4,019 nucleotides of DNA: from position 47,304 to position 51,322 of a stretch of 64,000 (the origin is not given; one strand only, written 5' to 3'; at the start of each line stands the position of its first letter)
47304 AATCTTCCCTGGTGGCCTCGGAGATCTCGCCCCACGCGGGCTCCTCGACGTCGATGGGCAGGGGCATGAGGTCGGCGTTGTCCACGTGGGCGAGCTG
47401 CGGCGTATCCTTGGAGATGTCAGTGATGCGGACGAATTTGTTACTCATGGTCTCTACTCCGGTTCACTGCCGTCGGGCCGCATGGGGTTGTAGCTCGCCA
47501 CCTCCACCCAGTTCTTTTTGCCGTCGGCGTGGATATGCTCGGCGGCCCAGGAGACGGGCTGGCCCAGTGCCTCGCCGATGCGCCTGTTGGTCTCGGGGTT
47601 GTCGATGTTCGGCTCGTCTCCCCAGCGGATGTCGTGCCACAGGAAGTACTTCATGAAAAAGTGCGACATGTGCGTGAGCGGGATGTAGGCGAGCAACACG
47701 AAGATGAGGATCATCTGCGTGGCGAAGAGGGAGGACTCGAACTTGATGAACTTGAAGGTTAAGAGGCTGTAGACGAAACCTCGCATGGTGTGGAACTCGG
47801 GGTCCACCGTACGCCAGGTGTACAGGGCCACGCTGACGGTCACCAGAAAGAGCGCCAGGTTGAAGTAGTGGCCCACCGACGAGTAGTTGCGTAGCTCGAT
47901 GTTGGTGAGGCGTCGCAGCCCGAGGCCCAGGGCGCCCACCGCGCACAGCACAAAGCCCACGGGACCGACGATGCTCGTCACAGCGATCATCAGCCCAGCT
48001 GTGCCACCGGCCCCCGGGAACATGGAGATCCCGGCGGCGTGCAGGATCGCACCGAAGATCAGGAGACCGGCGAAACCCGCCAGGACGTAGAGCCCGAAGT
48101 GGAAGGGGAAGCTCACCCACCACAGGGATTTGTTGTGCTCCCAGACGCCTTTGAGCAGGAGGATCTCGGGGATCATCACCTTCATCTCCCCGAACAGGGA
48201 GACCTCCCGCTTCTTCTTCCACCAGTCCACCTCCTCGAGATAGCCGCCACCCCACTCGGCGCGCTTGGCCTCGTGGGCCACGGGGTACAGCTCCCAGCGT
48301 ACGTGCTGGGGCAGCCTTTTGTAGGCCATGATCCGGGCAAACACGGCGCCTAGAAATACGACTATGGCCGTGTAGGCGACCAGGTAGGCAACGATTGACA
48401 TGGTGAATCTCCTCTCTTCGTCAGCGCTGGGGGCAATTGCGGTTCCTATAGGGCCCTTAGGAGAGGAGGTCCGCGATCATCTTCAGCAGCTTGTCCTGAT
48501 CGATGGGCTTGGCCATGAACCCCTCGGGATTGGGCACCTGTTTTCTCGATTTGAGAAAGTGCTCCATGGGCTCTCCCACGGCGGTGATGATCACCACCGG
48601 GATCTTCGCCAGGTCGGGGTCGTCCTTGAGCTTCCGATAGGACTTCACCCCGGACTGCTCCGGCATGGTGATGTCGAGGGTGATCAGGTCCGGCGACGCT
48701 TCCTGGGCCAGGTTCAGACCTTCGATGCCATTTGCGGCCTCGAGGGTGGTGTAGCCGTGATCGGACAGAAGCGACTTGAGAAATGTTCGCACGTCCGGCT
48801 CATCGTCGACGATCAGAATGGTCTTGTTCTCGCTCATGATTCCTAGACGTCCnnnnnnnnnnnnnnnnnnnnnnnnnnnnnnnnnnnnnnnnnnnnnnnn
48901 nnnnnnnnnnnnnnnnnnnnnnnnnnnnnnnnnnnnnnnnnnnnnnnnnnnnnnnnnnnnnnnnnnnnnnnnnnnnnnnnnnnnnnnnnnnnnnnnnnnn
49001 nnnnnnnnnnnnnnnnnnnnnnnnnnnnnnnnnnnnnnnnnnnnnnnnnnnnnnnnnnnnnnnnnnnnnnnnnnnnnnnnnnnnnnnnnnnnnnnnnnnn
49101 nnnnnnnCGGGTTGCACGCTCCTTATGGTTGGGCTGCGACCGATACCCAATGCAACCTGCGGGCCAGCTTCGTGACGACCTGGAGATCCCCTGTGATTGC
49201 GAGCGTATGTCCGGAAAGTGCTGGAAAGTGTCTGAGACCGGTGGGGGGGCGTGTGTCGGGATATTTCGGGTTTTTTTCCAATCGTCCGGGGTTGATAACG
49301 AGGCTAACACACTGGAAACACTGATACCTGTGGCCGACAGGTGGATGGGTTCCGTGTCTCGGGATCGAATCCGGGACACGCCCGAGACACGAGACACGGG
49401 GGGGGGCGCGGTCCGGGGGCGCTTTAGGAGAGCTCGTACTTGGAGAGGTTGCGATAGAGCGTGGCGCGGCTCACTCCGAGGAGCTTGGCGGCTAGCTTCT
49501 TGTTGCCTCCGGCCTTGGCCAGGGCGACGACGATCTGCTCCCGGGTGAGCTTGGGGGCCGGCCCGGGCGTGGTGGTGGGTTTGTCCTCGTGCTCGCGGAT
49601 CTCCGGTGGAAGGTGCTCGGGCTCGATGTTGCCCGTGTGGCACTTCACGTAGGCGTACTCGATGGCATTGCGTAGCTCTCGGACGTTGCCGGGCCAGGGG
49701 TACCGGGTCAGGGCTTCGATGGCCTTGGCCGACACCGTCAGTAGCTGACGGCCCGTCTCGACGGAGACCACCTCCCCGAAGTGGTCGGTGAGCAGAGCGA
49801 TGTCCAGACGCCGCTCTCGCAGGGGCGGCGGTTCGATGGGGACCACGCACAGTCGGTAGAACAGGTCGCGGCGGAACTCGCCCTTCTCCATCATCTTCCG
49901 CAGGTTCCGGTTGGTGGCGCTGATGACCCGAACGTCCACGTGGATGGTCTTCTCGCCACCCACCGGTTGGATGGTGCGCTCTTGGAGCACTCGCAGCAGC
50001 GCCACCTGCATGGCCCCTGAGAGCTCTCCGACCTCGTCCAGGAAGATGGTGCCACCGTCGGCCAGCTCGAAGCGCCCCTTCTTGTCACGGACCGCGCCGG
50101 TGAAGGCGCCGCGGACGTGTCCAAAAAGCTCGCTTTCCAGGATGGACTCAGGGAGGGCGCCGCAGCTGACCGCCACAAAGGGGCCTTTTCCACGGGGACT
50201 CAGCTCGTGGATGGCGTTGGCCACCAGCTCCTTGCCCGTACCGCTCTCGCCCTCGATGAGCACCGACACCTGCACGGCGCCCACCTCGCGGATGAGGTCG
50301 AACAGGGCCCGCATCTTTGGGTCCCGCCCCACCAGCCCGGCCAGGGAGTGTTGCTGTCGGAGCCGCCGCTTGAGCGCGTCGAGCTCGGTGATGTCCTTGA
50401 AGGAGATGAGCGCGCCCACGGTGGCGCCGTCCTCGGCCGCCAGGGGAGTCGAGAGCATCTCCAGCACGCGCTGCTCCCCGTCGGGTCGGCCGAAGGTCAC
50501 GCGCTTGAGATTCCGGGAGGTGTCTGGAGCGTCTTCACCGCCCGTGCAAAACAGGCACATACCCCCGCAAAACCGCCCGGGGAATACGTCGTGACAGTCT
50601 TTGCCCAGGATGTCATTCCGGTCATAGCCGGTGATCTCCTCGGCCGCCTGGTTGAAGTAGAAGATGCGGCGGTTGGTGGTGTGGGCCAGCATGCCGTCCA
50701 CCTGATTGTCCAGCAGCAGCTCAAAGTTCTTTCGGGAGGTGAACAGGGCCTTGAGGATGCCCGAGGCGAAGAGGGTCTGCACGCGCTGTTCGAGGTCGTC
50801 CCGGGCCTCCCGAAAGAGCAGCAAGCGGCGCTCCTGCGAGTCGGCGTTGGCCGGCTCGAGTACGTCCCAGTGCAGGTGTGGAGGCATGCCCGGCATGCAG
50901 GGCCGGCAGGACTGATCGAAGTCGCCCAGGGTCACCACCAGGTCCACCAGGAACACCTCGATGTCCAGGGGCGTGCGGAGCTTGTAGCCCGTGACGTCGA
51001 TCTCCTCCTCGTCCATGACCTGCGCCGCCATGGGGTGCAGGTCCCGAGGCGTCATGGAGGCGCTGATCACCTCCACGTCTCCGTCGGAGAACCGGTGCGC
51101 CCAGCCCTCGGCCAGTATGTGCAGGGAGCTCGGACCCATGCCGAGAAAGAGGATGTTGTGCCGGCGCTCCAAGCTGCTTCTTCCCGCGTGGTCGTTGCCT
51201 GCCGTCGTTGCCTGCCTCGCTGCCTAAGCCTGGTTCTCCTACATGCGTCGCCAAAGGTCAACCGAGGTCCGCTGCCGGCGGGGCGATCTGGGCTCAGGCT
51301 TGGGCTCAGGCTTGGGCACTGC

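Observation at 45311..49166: Second NarI-like/HdrD-like (DsrMK/HmeCD-type) module bracketed by two stand-alone receiver proteins and headed by a small Cys protein, all under a near-consensus sigma-54 promoter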

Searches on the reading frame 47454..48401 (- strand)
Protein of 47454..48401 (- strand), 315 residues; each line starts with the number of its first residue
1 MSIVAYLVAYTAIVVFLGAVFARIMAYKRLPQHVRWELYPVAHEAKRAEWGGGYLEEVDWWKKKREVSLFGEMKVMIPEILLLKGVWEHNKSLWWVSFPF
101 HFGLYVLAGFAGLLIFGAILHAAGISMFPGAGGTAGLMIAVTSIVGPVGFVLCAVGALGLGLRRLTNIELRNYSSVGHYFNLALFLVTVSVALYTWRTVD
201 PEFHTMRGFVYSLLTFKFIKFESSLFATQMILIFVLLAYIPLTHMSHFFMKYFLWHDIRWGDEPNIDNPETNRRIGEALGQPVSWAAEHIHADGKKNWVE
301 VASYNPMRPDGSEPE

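Call 3: search_protein_families(library=pfam, proteins=[window:47454-48401:-], max_evalue=0.01)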
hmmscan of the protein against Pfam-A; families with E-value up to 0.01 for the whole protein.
window:47454-48401:- (315 aa): 1 family
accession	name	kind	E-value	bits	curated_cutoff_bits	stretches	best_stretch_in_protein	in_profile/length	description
PF02665.19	Nitrate_red_gam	-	2.4e-07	31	22.9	1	90-250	41-201/217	Nitrate reductase gamma subunit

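Call 4: search_protein_families(library=ncbifam, proteins=[window:47454-48401:-], max_evalue=0.01)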
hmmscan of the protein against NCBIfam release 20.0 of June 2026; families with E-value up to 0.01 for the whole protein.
window:47454-48401:- (315 aa): 1 family
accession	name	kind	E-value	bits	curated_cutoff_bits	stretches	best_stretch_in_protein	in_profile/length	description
NF038037.1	cytob_DsrM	equivalog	0.00033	19.9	300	1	68-248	93-267/320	sulfate reduction electron transfer complex DsrMKJOP subunit DsrM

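Call 45: search_solved_structures(query=window:47454-48401:-, max_evalue=1, show_alignments=2)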
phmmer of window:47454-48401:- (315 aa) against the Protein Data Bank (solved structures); distinct sequences matched with E-value up to 1: 0.

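Call 72: search_solved_structures(query=A4, max_evalue=10, show_alignments=3)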
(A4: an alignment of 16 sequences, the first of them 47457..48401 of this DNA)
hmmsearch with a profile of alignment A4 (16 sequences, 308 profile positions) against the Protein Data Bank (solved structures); distinct sequences matched with E-value up to 10: 5.
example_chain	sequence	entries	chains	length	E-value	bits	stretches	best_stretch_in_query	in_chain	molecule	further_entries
1y5i_C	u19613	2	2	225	9.7e-08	35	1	96-246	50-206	Respiratory nitrate reductase 1 gamma chain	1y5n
3egw_C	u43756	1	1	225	1.1e-07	34.8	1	96-246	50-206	Respiratory nitrate reductase 1 gamma chain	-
1y5l_C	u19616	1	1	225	1.2e-07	34.7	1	96-246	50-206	Respiratory nitrate reductase 1 gamma chain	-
1q16_C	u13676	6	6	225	1.2e-07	34.7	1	96-246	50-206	Respiratory nitrate reductase 1 gamma chain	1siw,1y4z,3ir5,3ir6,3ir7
7tb0_A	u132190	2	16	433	0.79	12.3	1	129-220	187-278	UDP-N-acetylglucosamine 1-carboxyvinyltransferase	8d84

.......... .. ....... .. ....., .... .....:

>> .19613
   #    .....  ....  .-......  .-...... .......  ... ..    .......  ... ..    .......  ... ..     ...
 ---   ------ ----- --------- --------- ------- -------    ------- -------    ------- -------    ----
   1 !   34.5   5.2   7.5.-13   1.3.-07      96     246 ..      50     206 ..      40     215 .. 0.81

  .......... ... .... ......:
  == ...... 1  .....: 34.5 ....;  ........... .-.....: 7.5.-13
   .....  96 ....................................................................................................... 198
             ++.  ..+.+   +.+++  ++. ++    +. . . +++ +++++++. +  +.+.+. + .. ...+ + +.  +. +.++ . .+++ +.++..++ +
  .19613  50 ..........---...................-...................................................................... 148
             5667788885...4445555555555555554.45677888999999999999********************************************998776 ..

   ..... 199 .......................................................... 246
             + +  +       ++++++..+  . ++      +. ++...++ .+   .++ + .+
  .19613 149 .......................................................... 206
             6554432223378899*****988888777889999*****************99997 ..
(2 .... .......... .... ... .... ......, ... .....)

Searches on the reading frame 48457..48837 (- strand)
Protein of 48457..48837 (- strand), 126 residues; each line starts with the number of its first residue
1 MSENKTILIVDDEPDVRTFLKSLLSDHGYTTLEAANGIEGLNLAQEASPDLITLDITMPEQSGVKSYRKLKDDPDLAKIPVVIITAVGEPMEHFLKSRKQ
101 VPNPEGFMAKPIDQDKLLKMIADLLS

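Call 3: search_protein_families(library=pfam, proteins=[window:48457-48837:-], max_evalue=0.01)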
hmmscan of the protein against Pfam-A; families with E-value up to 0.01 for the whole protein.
window:48457-48837:- (126 aa): 1 family
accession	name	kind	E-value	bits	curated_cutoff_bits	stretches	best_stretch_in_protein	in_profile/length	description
PF00072.30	Response_reg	-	6.2e-23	81.5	30.2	1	7-121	1-110/111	Response regulator receiver domain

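Call 4: search_protein_families(library=ncbifam, proteins=[window:48457-48837:-], max_evalue=0.01)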
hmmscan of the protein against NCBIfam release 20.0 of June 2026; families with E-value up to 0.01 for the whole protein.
window:48457-48837:- (126 aa): 94 families (the best 25 are shown)
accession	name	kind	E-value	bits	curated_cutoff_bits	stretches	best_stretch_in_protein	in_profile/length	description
NF045717.1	DVU0259_DivK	exception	4e-29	101.2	160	1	5-125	3-116/117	DVU0259 family response regulator domain-containing protein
NF007135.0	PRK09581.1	equivalog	1.8e-20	73.2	474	1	6-123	4-118/457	PleD family two-component system response regulator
TIGR02154.1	PhoB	equivalog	1.4e-18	67.1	296.2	1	4-93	2-91/226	phosphate regulon transcriptional regulator PhoB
NF045944.1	ResRegRpaBCyano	equivalog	2.9e-16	59.5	330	1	8-92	1-82/229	response regulator transcription factor RpaB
NF041367.1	CheY_Halo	equivalog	4.4e-16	59.3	200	1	7-124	1-113/114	chemotaxis protein CheY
NF007935.0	PRK10651.1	equivalog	1e-15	57.5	250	1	2-122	4-121/216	two-component system response regulator NarL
NF007969.0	PRK10693.1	equivalog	1.3e-15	57.2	329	1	4-88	7-89/337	two-component system response regulator RssB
NF008469.0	PRK11361.1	equivalog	1.5e-15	56.9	714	1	1-117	1-112/461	acetoacetate metabolism transcriptional regulator AtoC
NF045505.1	RR_RssB_Pseudo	equivalog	3.6e-15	55.9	700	1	4-92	5-90/394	two-component system response regulator RssB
NF041866.1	EpsW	equivalog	3e-14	52.7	200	1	2-125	3-125/131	exopolysaccharide biosynthesis response regulator EpsW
NF008318.0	PRK11107.1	equivalog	5.1e-14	51.3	890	1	5-123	668-783/920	two-component sensor histidine kinase BarA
NF051870.1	NAssimRespRegNtrX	equivalog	1.1e-13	50.9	600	1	6-121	3-115/452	nitrogen assimilation response regulator NtrX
NF011695.0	PRK15115.1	equivalog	1.6e-13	50.2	763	1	5-125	7-122/445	two-component system response regulator GlrR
NF041733.1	resp_reg_CseB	equivalog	2.4e-13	50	350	1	6-121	2-111/228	two-component system response regulator CseB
NF047793.1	ResRegPgtA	equivalog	3.6e-13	49.1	650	1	2-125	3-121/414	two-component system response regulator PgtA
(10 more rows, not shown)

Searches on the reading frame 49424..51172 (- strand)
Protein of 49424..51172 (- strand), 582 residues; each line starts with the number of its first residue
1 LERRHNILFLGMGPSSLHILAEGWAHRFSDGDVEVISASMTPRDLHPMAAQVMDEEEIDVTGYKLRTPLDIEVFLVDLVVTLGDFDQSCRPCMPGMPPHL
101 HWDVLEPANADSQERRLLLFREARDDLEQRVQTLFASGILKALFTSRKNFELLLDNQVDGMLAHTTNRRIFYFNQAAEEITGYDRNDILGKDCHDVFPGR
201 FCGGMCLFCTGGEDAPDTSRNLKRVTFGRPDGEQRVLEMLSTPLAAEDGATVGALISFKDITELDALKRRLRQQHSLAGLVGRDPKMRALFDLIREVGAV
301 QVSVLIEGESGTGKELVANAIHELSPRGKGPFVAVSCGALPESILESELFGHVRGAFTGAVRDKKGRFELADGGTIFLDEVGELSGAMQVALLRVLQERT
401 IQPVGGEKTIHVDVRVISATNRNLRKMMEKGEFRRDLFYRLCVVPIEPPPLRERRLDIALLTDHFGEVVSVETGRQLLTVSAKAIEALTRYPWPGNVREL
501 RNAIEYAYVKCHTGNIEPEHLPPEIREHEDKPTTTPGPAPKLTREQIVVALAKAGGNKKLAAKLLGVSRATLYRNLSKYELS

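Call 3: search_protein_families(library=pfam, proteins=[window:49424-51172:-], max_evalue=0.01)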
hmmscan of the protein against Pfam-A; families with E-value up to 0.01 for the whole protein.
window:49424-51172:- (582 aa): 16 families
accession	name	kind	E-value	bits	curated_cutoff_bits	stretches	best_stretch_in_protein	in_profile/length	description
PF00158.32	Sigma54_activat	-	3.7e-70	235.4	20.2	1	280-447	1-168/168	Sigma-54 interaction domain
PF25601.1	AAA_lid_14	-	3.3e-25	88.2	27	1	452-533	1-82/87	AAA+ ATPase lid domain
PF14532.12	Sigma54_activ_2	-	8.8e-18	65.3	25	1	281-451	1-138/138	Sigma-54 interaction domain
PF13426.13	PAS_9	-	5.6e-14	52.7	27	1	159-263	2-103/103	PAS domain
PF08448.16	PAS_4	-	1.7e-12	47.9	23.1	1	154-264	1-108/110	PAS fold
PF00989.32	PAS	-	7.1e-11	42.6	22.6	1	150-261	3-113/113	PAS fold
PF02954.25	HTH_8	-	1.4e-10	41.2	22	1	544-579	7-42/42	Bacterial regulatory protein, Fis family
PF07728.20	AAA_5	-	1.1e-08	35.7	22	1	304-424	2-125/139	AAA domain (dynein-related subfamily)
PF13188.13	PAS_8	-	7.5e-07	29.3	21.8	1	150-199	3-49/65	PAS domain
PF13191.12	AAA_16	-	1.2e-05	26.3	32.6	1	280-398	2-122/167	AAA ATPase domain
PF00004.35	AAA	-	7.1e-05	23.7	21.2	1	304-424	1-111/131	ATPase family associated with various cellular activities (AAA)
PF13518.12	HTH_28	-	0.00014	22.3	25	1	544-580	2-37/52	Helix-turn-helix domain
PF13384.12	HTH_23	-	0.0011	19.1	24.6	1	542-580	5-42/50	Homeodomain-like domain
PF01078.27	Mg_chelatase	-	0.0011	18.9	20.3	0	359-407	93-141/207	Magnesium chelatase, subunit ChlI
PF02796.21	HTH_7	-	0.0012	19.4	23.8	1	540-577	4-43/45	Helix-turn-helix domain of resolvase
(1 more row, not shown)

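Call 4: search_protein_families(library=ncbifam, proteins=[window:49424-51172:-], max_evalue=0.01)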
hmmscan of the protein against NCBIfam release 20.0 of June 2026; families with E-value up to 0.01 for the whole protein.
window:49424-51172:- (582 aa): 44 families (the best 25 are shown)
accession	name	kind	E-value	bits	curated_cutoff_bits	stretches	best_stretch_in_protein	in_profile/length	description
TIGR01817.1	nifA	equivalog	3.9e-105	352.6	528.85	1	270-523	188-440/534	nif-specific transcriptional activator NifA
NF041552.1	TF_PrdR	equivalog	5.7e-104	348.5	795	1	148-580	134-577/577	sigma-54 dependent transcriptional regulator PrdR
TIGR02915.1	PEP_resp_reg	equivalog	1e-99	334.4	502.6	1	261-581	119-444/445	PEP-CTERM-box response regulator transcription factor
NF008469.0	PRK11361.1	equivalog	2e-97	326.8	714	1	263-580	128-455/461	acetoacetate metabolism transcriptional regulator AtoC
NF003451.0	PRK05022.1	equivalog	1.6e-96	324.1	476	1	272-524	184-442/512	nitric oxide reductase transcriptional regulator NorR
TIGR01818.1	ntrC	equivalog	4.5e-94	315.9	558.6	1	258-530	114-386/463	nitrogen regulation protein NR(I)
NF038308.1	RNA_repair_RtcR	equivalog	4.1e-91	306.4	650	1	260-574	156-511/530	RNA repair transcriptional activator RtcR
TIGR02329.1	propionate_PrpR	equivalog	5.6e-88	295.8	499.2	1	262-577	196-525/526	propionate catabolism operon regulatory protein PrpR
NF007689.0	PRK10365.1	equivalog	5.5e-86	289.1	760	1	276-578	137-441/441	sigma-54-dependent response regulator transcription factor ZraR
NF011953.0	PRK15424.1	equivalog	2.1e-84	284.1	703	1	263-578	205-533/538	propionate catabolism operon regulatory protein PrpR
NF011695.0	PRK15115.1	equivalog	4e-83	279.6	763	1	278-581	135-438/445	two-component system response regulator GlrR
NF050807.1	TransRegFlbDCaul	equivalog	9.2e-83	278.6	750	1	279-521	119-361/454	sigma-54-dependent transcriptional regulator FlbD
NF041946.1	LuxO_transreg_Vib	equivalog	3.5e-81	273.4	800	1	273-529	128-384/463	quorum-sensing sigma-54 dependent transcriptional regulator LuxO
TIGR02974.1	phageshock_pspF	equivalog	2.1e-78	263.9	443.55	1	280-513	1-235/336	phage shock protein operon transcriptional activator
NF008176.1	PRK10923.1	equivalog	5.5e-78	262.6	620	1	269-531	129-391/469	nitrogen regulation protein NR(I)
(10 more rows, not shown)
